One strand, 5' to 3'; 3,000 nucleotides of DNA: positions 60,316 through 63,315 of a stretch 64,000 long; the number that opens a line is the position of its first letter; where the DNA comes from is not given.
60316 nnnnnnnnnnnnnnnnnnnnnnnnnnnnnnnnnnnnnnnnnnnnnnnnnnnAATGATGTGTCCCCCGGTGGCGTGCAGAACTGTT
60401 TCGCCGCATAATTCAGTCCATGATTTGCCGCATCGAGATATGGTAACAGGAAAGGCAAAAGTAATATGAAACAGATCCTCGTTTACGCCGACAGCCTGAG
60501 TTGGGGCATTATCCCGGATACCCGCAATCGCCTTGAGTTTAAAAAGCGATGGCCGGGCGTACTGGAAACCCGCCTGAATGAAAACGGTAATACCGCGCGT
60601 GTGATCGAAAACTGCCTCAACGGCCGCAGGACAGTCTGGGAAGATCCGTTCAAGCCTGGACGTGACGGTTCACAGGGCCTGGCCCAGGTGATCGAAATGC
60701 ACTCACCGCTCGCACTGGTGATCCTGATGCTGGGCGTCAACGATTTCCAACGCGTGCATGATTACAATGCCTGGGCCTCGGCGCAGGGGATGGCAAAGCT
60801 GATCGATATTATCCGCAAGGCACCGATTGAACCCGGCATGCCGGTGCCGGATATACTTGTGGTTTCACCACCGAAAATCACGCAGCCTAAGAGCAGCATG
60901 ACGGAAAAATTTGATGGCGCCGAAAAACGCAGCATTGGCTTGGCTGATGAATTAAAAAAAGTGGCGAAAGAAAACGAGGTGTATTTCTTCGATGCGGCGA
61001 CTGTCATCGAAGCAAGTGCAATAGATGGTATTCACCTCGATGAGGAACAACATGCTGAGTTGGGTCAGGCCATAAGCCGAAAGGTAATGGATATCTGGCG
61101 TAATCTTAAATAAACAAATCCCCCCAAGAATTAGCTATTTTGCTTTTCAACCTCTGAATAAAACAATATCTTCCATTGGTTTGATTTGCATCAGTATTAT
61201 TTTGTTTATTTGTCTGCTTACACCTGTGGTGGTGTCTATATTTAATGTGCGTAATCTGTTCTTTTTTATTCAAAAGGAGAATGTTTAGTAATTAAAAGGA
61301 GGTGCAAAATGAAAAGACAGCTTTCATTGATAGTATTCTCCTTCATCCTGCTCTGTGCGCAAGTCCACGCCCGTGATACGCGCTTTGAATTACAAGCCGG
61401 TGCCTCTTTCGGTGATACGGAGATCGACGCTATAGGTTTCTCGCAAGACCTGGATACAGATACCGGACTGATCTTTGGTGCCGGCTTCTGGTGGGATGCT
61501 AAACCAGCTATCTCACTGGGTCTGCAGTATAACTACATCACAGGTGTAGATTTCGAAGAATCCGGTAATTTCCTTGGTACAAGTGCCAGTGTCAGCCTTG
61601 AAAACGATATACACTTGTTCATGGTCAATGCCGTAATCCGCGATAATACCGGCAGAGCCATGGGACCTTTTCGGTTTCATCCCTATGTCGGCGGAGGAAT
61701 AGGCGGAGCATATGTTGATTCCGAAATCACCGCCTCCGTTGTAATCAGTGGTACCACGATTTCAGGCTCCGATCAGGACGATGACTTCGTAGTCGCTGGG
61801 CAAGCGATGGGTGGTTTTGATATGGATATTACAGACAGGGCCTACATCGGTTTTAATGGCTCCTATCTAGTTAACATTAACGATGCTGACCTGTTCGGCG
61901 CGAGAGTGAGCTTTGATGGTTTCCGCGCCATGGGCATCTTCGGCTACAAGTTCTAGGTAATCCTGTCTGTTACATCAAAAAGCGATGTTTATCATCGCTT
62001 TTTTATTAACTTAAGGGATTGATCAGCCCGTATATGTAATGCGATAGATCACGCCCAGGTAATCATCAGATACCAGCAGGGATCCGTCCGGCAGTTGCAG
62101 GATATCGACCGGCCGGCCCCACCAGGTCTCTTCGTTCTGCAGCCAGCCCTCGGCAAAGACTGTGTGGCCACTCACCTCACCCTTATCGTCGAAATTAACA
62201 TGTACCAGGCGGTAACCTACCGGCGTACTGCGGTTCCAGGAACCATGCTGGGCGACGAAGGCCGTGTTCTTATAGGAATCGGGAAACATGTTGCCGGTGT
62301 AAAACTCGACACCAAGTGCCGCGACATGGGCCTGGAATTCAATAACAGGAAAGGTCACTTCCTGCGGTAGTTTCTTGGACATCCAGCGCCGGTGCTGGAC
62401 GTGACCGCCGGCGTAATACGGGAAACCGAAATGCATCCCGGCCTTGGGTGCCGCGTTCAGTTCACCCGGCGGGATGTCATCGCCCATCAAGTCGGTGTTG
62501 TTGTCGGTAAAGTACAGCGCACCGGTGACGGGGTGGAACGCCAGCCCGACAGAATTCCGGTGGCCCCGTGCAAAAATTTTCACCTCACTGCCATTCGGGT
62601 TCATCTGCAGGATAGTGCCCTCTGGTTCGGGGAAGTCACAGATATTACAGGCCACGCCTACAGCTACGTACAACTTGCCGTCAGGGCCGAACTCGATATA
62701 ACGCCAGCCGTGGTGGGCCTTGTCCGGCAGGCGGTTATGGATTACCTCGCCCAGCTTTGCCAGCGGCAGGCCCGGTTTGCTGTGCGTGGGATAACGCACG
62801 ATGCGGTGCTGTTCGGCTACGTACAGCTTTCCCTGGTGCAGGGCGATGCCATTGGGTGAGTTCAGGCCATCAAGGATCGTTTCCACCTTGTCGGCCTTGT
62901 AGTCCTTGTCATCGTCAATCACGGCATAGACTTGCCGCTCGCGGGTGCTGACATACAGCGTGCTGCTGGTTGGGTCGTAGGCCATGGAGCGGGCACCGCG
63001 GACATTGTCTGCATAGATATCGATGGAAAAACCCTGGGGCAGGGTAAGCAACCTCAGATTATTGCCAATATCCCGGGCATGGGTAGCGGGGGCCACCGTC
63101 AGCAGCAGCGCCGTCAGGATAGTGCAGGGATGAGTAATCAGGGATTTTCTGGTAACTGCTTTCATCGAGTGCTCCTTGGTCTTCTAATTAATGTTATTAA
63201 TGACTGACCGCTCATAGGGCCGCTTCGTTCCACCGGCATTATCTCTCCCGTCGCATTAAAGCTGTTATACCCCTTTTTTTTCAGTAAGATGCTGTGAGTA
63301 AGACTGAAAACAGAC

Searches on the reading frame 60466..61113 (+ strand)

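Call 87: search_protein_families(library=pfam, proteins=[window:60466-61113:+], max_evalue=0.00001)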
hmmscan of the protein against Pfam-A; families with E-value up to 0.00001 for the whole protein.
window:60466-61113:+ (215 aa): 1 family
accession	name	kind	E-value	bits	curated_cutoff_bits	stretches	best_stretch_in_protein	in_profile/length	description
PF13472.12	Lipase_GDSL_2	-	1.8e-13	51.8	32.9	1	9-196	4-176/178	GDSL-like Lipase/Acylhydrolase family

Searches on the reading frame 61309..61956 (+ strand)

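Call 87: search_protein_families(library=pfam, proteins=[window:61309-61956:+], max_evalue=0.00001)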
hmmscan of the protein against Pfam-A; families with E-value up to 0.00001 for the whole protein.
window:61309-61956:+ (215 aa): 1 family
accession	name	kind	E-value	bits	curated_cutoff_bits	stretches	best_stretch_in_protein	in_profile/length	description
PF13505.12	OMP_b-brl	-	2.8e-08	34.6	28.7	1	10-194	4-161/175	Outer membrane protein beta-barrel domain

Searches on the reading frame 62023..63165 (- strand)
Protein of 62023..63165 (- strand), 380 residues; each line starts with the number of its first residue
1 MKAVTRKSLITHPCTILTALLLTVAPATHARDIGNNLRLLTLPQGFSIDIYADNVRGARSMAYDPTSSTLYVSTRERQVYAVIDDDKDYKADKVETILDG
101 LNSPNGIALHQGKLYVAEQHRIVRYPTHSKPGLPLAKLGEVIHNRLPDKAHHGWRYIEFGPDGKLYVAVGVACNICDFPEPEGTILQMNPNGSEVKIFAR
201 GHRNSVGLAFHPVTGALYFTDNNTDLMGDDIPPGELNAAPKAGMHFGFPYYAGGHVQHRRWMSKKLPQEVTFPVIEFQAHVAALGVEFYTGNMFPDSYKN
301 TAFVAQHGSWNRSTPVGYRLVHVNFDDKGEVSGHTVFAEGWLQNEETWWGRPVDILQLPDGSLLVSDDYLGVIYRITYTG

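Call 87: search_protein_families(library=pfam, proteins=[window:62023-63165:-], max_evalue=0.00001)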
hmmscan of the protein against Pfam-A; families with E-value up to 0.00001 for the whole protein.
window:62023-63165:- (380 aa): 3 families
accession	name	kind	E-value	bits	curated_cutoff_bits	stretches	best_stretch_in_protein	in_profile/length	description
PF07995.17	GSDH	-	2.6e-15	57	25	1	141-367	101-323/332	Glucose / Sorbosone dehydrogenase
PF23500.1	DUF7133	-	3.1e-13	50.2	27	1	76-373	58-352/385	Domain of unknown function (DUF7133)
PF22807.2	TrAA12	-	1.7e-06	27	30.9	1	273-330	274-324/463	TrAA12-like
